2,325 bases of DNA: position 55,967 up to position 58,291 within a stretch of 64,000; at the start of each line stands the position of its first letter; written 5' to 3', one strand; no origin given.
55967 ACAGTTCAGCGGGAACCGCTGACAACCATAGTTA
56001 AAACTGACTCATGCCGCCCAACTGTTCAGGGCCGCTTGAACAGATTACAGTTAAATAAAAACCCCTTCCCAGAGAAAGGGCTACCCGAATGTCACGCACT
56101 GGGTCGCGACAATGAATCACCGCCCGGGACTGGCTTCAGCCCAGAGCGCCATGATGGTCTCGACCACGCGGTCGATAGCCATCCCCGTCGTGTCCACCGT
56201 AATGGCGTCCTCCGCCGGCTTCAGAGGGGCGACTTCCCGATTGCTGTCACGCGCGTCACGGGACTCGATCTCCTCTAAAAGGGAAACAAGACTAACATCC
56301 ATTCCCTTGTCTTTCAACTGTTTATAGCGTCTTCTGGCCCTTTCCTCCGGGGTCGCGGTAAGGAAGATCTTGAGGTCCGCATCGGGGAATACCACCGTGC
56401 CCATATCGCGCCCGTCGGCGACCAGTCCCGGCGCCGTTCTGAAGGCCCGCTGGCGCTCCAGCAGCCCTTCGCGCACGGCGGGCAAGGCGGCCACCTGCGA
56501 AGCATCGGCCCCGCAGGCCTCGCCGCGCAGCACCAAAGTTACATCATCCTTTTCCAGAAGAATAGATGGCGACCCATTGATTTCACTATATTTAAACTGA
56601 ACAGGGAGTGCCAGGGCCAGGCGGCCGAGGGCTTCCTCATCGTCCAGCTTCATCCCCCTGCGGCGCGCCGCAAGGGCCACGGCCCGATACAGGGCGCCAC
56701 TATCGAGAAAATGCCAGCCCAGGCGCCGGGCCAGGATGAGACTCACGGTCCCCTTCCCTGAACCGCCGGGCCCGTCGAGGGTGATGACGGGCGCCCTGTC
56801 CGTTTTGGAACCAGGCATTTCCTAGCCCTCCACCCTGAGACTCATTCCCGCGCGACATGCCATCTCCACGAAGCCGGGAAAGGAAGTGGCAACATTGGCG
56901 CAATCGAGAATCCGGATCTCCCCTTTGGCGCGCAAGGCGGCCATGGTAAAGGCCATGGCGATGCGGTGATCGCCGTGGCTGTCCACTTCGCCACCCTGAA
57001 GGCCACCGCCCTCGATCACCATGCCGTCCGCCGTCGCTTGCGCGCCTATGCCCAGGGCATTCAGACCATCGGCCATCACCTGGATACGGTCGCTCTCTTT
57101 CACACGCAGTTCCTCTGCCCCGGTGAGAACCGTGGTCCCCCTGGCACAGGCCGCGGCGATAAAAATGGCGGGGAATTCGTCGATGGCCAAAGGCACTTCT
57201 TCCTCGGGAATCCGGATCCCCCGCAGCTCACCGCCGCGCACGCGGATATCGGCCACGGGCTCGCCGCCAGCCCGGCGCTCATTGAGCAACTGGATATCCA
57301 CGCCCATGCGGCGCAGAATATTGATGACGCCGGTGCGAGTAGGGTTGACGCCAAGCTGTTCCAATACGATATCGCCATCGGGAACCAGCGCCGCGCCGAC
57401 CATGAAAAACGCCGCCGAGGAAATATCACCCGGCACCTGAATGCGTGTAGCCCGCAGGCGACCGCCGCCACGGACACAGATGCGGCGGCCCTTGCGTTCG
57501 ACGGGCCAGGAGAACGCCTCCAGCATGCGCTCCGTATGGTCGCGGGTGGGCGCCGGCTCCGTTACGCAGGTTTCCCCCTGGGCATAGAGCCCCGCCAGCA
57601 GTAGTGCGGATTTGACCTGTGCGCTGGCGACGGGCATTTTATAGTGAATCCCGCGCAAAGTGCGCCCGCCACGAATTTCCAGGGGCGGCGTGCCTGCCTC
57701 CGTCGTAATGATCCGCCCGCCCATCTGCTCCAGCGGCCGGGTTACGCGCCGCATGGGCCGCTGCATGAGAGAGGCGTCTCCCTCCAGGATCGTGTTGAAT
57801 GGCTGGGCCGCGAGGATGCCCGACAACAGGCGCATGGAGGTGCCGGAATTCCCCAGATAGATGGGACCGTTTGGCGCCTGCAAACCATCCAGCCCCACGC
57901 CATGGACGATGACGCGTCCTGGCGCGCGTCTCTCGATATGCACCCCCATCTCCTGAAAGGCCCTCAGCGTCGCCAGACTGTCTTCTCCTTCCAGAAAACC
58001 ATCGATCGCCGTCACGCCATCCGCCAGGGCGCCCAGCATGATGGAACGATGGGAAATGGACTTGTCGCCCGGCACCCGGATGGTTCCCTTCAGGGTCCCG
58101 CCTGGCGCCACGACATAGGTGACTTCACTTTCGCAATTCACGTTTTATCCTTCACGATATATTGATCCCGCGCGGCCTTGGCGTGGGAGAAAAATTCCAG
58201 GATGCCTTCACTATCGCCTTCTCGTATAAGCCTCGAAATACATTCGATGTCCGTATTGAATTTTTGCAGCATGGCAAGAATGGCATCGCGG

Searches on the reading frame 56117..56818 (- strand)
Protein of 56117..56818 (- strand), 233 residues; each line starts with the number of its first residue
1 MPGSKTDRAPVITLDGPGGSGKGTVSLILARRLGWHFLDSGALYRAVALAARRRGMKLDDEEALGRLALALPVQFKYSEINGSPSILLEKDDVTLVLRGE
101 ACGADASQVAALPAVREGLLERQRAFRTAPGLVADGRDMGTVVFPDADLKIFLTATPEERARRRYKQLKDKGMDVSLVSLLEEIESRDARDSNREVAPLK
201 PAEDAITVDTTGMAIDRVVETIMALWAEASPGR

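Call 27: search_protein_families(library=pfam, proteins=[window:56117-56818:-], max_evalue=0.0001)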
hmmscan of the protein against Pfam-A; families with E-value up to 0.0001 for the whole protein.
window:56117-56818:- (233 aa): 4 families
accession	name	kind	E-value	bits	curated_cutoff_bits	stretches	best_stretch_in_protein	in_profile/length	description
PF02224.24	Cytidylate_kin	-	2.3e-72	243.6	26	1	12-225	1-208/211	Cytidylate kinase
PF13238.12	AAA_18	-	2.9e-05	24.9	29.4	0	12-168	1-112/128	AAA domain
PF13189.12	Cytidylate_kin2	-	3.8e-05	24.4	28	0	11-47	1-37/176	Cytidylate kinase-like family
PF13207.12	AAA_17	-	6.9e-05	23.6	27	0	16-61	2-44/136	AAA domain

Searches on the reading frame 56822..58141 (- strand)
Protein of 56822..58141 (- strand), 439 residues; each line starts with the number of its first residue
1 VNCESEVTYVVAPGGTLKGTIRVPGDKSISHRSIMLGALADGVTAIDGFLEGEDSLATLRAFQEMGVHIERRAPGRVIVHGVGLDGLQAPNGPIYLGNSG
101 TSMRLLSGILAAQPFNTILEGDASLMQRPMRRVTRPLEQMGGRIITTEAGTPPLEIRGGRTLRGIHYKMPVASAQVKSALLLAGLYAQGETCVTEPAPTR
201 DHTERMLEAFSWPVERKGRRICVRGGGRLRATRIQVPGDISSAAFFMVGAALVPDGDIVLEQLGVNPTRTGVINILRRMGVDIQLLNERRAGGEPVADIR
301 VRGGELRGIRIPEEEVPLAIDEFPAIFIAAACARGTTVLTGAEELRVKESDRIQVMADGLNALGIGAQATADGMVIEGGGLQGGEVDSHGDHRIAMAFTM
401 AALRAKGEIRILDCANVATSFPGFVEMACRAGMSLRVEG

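Call 27: search_protein_families(library=pfam, proteins=[window:56822-58141:-], max_evalue=0.0001)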
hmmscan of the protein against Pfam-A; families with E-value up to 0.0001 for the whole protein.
window:56822-58141:- (439 aa): 1 family
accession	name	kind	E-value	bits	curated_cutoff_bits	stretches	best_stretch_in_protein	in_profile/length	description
PF00275.25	EPSP_synthase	-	2.4e-118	395.9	22.8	1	12-426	2-415/417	EPSP synthase (3-phosphoshikimate 1-carboxyvinyltransferase)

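Call 75: find_homologous_proteins(query=window:56822-58141:-, max_evalue=1e-50)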
Query window:56822-58141:- (439 aa): 8000 proteins with E <= 1e-50 among 8000 candidates; the best 120 are listed.
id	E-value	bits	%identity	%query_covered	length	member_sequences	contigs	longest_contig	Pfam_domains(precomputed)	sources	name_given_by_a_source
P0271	3.9e-283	957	100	100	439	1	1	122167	PF00275.26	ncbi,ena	-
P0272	9.7e-283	955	100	100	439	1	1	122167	PF00275.26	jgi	-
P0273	3.6e-241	818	87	99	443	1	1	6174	PF00275.26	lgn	-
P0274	5.6e-234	795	83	100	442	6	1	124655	PF00275.26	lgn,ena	-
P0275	1.0e-228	777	82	100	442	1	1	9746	PF00275.26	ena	-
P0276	4.5e-227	772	82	100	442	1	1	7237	PF00275.26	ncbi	-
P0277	1.0e-226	771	81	100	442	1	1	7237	PF00275.26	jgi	-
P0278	1.8e-208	711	74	99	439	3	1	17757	PF00275.26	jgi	-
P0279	4.0e-205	700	-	-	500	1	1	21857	PF00275.26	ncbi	-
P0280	4.0e-200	683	75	97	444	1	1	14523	PF00275.26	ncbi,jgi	-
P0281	5.7e-200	683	74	99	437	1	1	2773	PF00275.26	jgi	-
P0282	6.3e-200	682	74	98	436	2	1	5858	PF00275.26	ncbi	ncbi:MAG: 3-phosphoshikimate 1-carboxyvinyltransferase [Gammaproteobacteria bacterium]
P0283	1.0e-199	682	75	97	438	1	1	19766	PF00275.26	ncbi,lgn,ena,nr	ncbi:MAG TPA: 3-phosphoshikimate 1-carboxyvinyltransferase [Gammaproteobacteria bacterium]|nr:3-phos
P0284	1.1e-198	678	73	98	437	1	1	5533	PF00275.26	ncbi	-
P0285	3.4e-197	673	71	98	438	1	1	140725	PF00275.26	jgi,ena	-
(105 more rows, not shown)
